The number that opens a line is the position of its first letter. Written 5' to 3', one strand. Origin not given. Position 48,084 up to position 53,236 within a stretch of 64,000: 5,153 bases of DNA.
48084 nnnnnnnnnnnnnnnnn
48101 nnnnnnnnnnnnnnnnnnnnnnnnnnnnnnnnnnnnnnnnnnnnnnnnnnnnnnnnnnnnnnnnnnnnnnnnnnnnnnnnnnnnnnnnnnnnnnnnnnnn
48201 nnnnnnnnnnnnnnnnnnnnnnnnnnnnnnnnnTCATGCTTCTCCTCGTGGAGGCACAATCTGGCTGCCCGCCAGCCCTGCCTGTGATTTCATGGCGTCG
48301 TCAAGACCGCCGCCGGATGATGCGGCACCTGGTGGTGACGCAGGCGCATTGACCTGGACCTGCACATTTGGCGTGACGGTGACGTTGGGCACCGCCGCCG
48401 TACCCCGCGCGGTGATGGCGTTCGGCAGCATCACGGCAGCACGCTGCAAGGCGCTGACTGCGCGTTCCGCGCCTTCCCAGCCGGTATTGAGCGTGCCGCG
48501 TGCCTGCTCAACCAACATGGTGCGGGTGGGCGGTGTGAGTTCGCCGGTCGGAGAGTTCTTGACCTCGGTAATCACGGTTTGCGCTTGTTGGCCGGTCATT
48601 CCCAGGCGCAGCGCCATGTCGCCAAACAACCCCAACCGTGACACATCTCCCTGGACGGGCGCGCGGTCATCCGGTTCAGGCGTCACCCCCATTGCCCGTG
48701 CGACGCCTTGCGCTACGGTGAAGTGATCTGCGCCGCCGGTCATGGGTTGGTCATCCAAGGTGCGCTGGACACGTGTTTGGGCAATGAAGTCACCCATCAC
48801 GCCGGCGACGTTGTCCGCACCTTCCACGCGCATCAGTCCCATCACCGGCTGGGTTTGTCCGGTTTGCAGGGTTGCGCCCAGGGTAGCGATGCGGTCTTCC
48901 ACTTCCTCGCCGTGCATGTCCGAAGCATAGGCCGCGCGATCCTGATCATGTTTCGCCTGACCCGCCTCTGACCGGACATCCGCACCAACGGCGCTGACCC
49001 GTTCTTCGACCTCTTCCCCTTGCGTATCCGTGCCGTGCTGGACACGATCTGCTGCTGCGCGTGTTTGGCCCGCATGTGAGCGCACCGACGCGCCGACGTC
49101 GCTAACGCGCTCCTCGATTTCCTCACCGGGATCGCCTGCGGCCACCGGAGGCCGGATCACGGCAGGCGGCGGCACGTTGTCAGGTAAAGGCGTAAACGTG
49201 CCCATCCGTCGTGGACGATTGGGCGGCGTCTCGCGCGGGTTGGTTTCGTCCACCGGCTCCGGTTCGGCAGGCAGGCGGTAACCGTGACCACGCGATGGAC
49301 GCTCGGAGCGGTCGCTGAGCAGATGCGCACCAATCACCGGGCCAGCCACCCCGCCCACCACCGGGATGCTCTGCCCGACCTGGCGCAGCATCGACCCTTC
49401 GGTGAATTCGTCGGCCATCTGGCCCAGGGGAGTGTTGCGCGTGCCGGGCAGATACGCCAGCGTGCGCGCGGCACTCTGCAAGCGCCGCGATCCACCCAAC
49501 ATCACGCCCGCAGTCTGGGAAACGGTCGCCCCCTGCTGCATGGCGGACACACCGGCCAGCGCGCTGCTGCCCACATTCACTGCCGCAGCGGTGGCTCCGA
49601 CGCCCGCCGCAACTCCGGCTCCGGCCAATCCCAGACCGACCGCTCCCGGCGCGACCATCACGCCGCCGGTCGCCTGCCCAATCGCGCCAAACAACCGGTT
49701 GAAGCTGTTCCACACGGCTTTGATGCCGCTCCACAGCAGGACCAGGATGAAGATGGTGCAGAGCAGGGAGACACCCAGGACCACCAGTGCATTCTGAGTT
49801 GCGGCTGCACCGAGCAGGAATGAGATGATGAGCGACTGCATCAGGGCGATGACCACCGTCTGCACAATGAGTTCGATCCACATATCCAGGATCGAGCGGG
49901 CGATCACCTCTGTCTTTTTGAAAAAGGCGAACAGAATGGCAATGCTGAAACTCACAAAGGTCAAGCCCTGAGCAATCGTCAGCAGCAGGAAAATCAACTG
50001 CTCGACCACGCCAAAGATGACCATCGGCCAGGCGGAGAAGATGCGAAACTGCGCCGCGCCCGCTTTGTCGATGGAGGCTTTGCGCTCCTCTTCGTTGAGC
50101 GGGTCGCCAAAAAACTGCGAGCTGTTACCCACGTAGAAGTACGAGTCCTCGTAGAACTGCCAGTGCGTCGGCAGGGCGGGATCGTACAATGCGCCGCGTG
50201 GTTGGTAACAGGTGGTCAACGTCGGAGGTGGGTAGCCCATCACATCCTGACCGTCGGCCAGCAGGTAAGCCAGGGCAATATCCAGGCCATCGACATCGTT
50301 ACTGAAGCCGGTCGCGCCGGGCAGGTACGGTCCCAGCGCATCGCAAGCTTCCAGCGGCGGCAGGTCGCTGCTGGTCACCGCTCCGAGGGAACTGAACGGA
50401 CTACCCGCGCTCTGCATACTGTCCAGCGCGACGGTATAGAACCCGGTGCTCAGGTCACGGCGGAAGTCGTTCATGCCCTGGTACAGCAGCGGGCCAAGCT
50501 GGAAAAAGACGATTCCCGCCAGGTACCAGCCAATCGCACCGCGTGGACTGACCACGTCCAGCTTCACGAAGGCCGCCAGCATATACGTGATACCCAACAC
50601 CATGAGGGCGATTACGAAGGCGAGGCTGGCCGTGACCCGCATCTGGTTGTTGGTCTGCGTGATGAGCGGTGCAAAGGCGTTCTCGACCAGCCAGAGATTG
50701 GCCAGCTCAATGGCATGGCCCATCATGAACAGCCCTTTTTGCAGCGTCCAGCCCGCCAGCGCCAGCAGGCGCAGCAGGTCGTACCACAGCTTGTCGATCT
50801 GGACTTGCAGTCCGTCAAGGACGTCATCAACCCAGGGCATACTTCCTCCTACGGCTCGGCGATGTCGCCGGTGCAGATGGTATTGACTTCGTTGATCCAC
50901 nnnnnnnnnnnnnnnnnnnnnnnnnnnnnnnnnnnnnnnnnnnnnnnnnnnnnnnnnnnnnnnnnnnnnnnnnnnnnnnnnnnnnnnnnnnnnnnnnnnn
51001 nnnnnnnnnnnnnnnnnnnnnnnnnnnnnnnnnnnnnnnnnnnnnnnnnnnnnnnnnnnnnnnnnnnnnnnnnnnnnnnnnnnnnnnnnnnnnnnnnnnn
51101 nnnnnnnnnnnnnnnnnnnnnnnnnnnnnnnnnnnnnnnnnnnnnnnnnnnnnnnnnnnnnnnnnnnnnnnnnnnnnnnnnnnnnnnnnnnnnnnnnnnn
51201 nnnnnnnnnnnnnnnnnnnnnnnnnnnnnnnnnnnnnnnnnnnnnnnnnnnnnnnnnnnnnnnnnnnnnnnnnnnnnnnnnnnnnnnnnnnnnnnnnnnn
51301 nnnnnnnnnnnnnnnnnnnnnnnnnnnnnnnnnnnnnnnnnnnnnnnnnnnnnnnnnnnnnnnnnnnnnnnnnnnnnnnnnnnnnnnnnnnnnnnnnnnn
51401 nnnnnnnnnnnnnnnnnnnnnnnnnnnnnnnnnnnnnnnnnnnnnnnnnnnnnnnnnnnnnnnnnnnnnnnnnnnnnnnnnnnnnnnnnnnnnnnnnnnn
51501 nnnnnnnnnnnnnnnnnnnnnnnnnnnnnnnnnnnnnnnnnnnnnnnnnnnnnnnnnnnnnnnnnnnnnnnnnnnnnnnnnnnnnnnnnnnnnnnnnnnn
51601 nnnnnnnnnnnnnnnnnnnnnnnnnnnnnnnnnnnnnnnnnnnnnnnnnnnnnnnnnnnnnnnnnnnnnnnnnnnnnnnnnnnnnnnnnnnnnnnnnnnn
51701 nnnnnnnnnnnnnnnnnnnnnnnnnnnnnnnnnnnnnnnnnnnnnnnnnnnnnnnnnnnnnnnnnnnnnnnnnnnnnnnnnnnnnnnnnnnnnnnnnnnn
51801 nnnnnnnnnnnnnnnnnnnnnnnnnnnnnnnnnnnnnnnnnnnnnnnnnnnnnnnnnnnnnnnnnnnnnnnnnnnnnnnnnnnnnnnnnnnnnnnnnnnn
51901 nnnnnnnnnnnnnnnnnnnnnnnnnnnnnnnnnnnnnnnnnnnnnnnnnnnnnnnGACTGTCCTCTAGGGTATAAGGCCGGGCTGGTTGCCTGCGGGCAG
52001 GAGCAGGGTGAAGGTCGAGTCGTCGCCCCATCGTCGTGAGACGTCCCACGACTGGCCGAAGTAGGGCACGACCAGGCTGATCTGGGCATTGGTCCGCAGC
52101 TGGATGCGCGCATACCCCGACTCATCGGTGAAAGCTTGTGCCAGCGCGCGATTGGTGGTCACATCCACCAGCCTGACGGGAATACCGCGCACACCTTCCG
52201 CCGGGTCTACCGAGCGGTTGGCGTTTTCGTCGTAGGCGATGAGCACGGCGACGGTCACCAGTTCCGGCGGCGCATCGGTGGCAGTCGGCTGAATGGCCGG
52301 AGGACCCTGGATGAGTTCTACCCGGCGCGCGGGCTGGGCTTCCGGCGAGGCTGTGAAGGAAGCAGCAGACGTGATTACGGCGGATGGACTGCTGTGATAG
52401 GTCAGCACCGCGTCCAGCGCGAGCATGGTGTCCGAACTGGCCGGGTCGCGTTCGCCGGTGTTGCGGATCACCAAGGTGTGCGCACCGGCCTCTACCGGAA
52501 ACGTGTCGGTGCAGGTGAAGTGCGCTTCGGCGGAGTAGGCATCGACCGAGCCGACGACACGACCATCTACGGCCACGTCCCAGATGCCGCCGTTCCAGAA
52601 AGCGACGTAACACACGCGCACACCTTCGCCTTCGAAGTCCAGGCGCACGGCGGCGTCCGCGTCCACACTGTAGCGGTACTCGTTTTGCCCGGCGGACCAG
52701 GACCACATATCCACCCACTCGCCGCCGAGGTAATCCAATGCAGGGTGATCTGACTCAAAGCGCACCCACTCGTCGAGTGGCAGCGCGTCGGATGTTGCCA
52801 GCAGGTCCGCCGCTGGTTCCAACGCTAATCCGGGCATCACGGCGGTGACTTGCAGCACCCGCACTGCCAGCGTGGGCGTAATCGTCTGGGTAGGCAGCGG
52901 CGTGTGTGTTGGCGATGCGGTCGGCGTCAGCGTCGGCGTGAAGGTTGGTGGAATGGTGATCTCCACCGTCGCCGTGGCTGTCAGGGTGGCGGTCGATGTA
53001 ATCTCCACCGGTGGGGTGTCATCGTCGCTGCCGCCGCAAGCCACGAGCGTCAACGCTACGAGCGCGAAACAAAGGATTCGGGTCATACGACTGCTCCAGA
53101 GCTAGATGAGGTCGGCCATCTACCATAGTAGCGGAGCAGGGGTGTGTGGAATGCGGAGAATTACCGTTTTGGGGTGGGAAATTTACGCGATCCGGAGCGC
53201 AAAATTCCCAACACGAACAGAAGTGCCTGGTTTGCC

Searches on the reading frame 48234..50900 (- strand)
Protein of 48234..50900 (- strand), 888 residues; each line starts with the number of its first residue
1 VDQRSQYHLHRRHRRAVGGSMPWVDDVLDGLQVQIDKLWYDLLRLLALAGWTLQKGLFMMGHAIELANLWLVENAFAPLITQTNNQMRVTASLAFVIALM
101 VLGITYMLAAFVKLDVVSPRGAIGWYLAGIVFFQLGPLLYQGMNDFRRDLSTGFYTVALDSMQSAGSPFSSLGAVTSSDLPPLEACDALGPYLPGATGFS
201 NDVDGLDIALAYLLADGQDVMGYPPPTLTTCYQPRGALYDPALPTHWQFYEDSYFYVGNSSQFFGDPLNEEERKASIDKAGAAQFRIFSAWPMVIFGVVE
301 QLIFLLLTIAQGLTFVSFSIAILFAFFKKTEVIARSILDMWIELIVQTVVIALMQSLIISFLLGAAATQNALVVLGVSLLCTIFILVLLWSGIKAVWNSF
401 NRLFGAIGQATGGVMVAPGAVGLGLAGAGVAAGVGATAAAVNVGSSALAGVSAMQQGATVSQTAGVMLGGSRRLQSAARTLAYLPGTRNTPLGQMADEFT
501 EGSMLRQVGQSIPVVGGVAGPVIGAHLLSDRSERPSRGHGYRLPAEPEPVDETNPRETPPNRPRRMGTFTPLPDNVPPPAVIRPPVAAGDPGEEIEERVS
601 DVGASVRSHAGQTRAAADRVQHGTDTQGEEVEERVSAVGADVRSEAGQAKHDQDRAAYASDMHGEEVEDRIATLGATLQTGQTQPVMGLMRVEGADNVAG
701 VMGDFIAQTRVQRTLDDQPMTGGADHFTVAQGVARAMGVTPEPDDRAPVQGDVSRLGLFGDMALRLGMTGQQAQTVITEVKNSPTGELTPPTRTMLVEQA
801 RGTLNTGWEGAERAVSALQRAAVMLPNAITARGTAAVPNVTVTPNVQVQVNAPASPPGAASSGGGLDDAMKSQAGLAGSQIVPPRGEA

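Call 11: search_protein_families(library=pfam, proteins=[window:48234-50900:-], max_evalue=0.01)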
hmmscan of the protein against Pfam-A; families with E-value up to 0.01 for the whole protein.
window:48234-50900:- (888 aa): 0 families

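Call 17: find_homologous_proteins(query=window:48234-50900:-, max_evalue=0.00001)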
Query window:48234-50900:- (888 aa): 377 proteins with E <= 0.00001 among 8000 candidates; the best 120 are listed.
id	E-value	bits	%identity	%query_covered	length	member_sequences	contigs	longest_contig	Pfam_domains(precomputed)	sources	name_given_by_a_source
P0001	0.0e+0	1922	100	98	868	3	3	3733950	-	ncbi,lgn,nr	ncbi:MAG: hypothetical protein KJ047_05275 [Anaerolineae bacterium]|nr:hypothetical protein [Anaerol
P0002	0.0e+0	1777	93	98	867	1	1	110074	-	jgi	-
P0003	0.0e+0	1724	90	98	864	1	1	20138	-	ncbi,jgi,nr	ncbi:MAG: hypothetical protein GX573_26335 [Chloroflexi bacterium]|nr:hypothetical protein [Chlorofl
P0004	0.0e+0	1688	90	97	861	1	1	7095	-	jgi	jgi:hypothetical protein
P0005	0.0e+0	1657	88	97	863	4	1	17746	-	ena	-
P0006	0.0e+0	1655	88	97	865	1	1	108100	-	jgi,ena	-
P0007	0.0e+0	1619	86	98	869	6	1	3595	-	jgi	-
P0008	0.0e+0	1572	82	98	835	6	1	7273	-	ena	-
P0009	0.0e+0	1546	83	98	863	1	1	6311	-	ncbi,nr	ncbi:MAG: hypothetical protein GX573_06240 [Chloroflexi bacterium]|nr:hypothetical protein [Chlorofl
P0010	0.0e+0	1528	80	98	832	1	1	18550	-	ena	-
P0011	0.0e+0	1520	80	98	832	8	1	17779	-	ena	-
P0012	0.0e+0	1464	78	97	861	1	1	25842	-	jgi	jgi:hypothetical protein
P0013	0.0e+0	1443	78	97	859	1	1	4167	-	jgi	jgi:hypothetical protein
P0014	0.0e+0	1413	77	98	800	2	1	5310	-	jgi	-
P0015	0.0e+0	1384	74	97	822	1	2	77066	-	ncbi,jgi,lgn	-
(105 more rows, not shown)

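Call 19: find_related_loci(query=A1, collection=genome_contigs, flank=10000)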
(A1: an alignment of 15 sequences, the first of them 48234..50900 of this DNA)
Query A1 (888 aa) in genome_contigs; peptide patterns used: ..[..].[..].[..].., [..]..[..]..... (x = any residue, [..] = any of these).
168 stretches matched a pattern; 155 encode a relative of the query (tblastn E <= 1e-3); the best 80 are kept; 80 distinct loci.
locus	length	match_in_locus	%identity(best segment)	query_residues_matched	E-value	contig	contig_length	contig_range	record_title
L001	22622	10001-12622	87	1-880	0e+0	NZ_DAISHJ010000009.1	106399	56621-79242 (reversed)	MAG: Aggregatilinea sp. isolate CTOTU56 NODE_191_length_106399_cov_4.503319, whole genome shotgun sequence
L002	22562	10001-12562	81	1-888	0e+0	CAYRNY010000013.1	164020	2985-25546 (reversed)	MAG TPA_asm: uncultured Anaerolineaceae bacterium isolate SRP141376_co2_369 genome assembly, contig: NODE_186_length_164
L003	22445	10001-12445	74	21-881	0e+0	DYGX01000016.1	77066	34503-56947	MAG TPA_asm: Thermoflexus sp. isolate BE2012_2_66_22 Afr_mines_BE2012_188_length_77066_cov_8_991456, whole genome shotgu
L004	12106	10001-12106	68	21-719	0e+0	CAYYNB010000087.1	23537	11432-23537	MAG TPA_asm: uncultured Anaerolineaceae bacterium isolate SRP167436_co1_209 genome assembly, contig: NODE_3253_length_23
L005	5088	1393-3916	74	20-881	0e+0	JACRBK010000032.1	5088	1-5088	MAG: Chloroflexi bacterium isolate NC_groundwater_1618_Pr3_B-0.1um_56_17 SR-2_scaffold_141_127901, whole genome shotgun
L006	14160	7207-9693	74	21-888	0e+0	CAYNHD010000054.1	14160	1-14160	MAG TPA_asm: uncultured Thermoflexus sp. isolate SRP241326_co3_55 genome assembly, contig: NODE_5404_length_14160_cov_12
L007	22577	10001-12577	44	26-879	0e+0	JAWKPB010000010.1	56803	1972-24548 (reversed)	MAG: Anaerolineae bacterium isolate BC1.4 BC1.4.fa-10, whole genome shotgun sequence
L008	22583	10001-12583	45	26-876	0e+0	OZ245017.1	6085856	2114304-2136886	MAG: Phototrophicaceae bacterium isolate 75b39b6a-bc88-4430-bfad-914235af2d3e genome assembly, chromosome: 1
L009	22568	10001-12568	43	18-880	0e+0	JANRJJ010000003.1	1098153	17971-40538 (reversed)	MAG: bacterium isolate bins.221 k141_4213898, whole genome shotgun sequence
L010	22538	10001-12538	45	26-879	0e+0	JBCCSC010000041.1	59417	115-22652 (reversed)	MAG: Chloroflexota bacterium isolate P01_D01_bin.47 k141_6580_length_59417_cov_11.0000, whole genome shotgun sequence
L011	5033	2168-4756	44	9-880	0e+0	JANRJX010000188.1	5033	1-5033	MAG: Chloroflexota bacterium isolate bins.419 k141_4955882, whole genome shotgun sequence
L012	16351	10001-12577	44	26-879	0e+0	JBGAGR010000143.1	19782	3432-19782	MAG: Aggregatilineales bacterium isolate MAG_MBR_H125.63 MBRH125-63_opera_contig_5353, whole genome shotgun sequence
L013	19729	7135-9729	43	12-880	0e+0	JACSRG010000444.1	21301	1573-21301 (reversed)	MAG: Anaerolinea sp. isolate CH1 contig-70_2727, whole genome shotgun sequence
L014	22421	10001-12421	44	17-848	0e+0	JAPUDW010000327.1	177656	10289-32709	MAG: Bacteroidetes bacterium isolate labscale reactor_MAG9 NODE_52_length_177656_cov_6.677699, whole genome shotgun sequ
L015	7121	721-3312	46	26-876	0e+0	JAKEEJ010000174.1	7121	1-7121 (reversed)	MAG: Nevskiales bacterium isolate PMV_1.29 PMV_1.29.k101_1835964, whole genome shotgun sequence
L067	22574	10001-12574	44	26-879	0e+0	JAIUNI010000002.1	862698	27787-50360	MAG: Chloroflexota bacterium isolate ANAER1 spades-bin.52~NODE_14_length_862698_cov_3.55103, whole genome shotgun sequen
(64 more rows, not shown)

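Call 46: search_protein_families(library=ncbifam, proteins=[window:48234-50900:-], max_evalue=0.01)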
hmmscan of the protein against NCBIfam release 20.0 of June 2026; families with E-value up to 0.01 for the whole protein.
window:48234-50900:- (888 aa): 0 families

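Call 53: search_protein_families(library=pfam, proteins=[L067:19859-22099:-, L067:15499-16785:+, L067:18013-19926:+, L067:17540-18019:+, L067:12602-14293:+, L067:14355-14864:-, L067:14848-15279:-], max_evalue=0.01)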
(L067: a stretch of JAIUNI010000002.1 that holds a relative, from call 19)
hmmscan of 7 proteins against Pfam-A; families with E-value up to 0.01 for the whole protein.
L067:19859-22099:- (746 aa): 1 family
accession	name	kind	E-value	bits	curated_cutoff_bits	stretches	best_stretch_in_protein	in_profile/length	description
PF00239.26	Resolvase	-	1.3e-10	42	23.3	1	104-250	1-136/145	Resolvase, N terminal domain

L067:15499-16785:+ (428 aa): 5 families
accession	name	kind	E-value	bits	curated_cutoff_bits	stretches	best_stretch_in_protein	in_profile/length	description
PF17963.7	Big_9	-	7e-21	75.4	23.6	1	334-426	1-89/89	Bacterial Ig domain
PF17892.7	Cadherin_5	-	3.1e-18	65.9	26.5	1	334-427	2-97/98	Cadherin-like domain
PF17803.7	Cadherin_4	-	3e-13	50.5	25.1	1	331-389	8-66/71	Bacterial cadherin-like domain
PF13472.12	Lipase_GDSL_2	-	1.3e-09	39.2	32.9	1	104-249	36-151/178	GDSL-like Lipase/Acylhydrolase family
PF00657.28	Lipase_GDSL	-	5.7e-07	30.3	23.6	1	50-247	3-173/208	GDSL-like Lipase/Acylhydrolase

L067:18013-19926:+ (637 aa): 0 families

L067:17540-18019:+ (159 aa): 0 families

L067:12602-14293:+ (563 aa): 0 families

L067:14355-14864:- (169 aa): 2 families
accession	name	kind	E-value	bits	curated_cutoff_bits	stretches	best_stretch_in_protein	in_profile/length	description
PF18423.6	zf_CopZ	-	1.2e-18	67.3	28.4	1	24-85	1-62/62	Zinc binding domain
PF04324.20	Fer2_BFD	-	0.00091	20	26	1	99-138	1-37/50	BFD-like [2Fe-2S] binding domain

L067:14848-15279:- (143 aa): 3 families
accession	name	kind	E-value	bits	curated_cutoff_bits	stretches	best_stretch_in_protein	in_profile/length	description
PF13411.12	MerR_1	-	3.2e-19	69.3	21.6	1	4-70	2-67/69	MerR HTH family regulatory protein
PF09278.17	MerR-DNA-bind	-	7.7e-19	68.5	25.4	1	46-110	1-65/65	MerR, DNA binding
PF00376.29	MerR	-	9.7e-15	54.5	28.2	1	4-41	1-38/38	MerR family regulatory protein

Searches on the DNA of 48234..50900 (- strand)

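Call 78: search_rna_families(sources=[L071, L039, L014, L020, L067, L021], threshold=gathering)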
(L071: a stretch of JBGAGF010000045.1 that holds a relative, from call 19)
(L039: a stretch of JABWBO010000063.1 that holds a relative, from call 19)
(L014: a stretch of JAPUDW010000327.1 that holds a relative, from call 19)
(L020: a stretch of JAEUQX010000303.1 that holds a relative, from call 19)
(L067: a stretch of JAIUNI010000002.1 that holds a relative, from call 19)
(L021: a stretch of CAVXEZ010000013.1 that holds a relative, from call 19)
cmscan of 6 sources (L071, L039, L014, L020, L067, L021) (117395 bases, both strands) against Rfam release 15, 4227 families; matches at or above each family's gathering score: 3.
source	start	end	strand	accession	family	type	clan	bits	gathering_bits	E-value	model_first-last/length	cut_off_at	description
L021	3812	3882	+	RF00005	tRNA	Gene; tRNA;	CL00001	67.3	29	3.1e-12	1-71/71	no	tRNA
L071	1213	1300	+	RF00005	tRNA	Gene; tRNA;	CL00001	58.7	29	7.2e-10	1-71/71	no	tRNA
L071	1318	1406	+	RF00005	tRNA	Gene; tRNA;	CL00001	53.4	29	2.1e-08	1-71/71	no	tRNA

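Call 79: search_rna_families(source=L071, start=14440, end=14720, threshold=evalue, max_evalue=1)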
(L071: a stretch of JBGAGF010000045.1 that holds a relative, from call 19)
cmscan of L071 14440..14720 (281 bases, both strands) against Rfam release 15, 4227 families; matches with E-value up to 1: 0.
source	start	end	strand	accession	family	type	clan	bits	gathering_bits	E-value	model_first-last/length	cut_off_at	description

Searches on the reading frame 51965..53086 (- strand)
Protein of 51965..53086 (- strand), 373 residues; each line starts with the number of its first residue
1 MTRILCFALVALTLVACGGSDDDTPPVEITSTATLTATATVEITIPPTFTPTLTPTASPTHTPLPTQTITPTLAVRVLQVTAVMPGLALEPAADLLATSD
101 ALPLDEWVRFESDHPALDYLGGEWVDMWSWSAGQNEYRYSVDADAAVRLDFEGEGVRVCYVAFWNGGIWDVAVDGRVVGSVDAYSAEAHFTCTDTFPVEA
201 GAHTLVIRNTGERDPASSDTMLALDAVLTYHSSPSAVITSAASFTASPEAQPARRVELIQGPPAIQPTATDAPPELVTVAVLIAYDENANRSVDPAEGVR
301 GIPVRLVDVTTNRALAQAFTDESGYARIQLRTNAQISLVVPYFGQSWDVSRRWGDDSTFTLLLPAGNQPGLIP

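Call 11: search_protein_families(library=pfam, proteins=[window:51965-53086:-], max_evalue=0.01)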
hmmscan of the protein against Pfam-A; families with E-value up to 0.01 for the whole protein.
window:51965-53086:- (373 aa): 1 family
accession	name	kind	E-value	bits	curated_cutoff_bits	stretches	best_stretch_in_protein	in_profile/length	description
PF11974.14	bMG3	-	0.0021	18.4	34.9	1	291-334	20-62/103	Bacterial alpha-2-macroglobulin MG3 domain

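Call 46: search_protein_families(library=ncbifam, proteins=[window:51965-53086:-], max_evalue=0.01)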
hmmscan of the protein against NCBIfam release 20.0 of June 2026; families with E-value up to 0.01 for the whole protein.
window:51965-53086:- (373 aa): 0 families
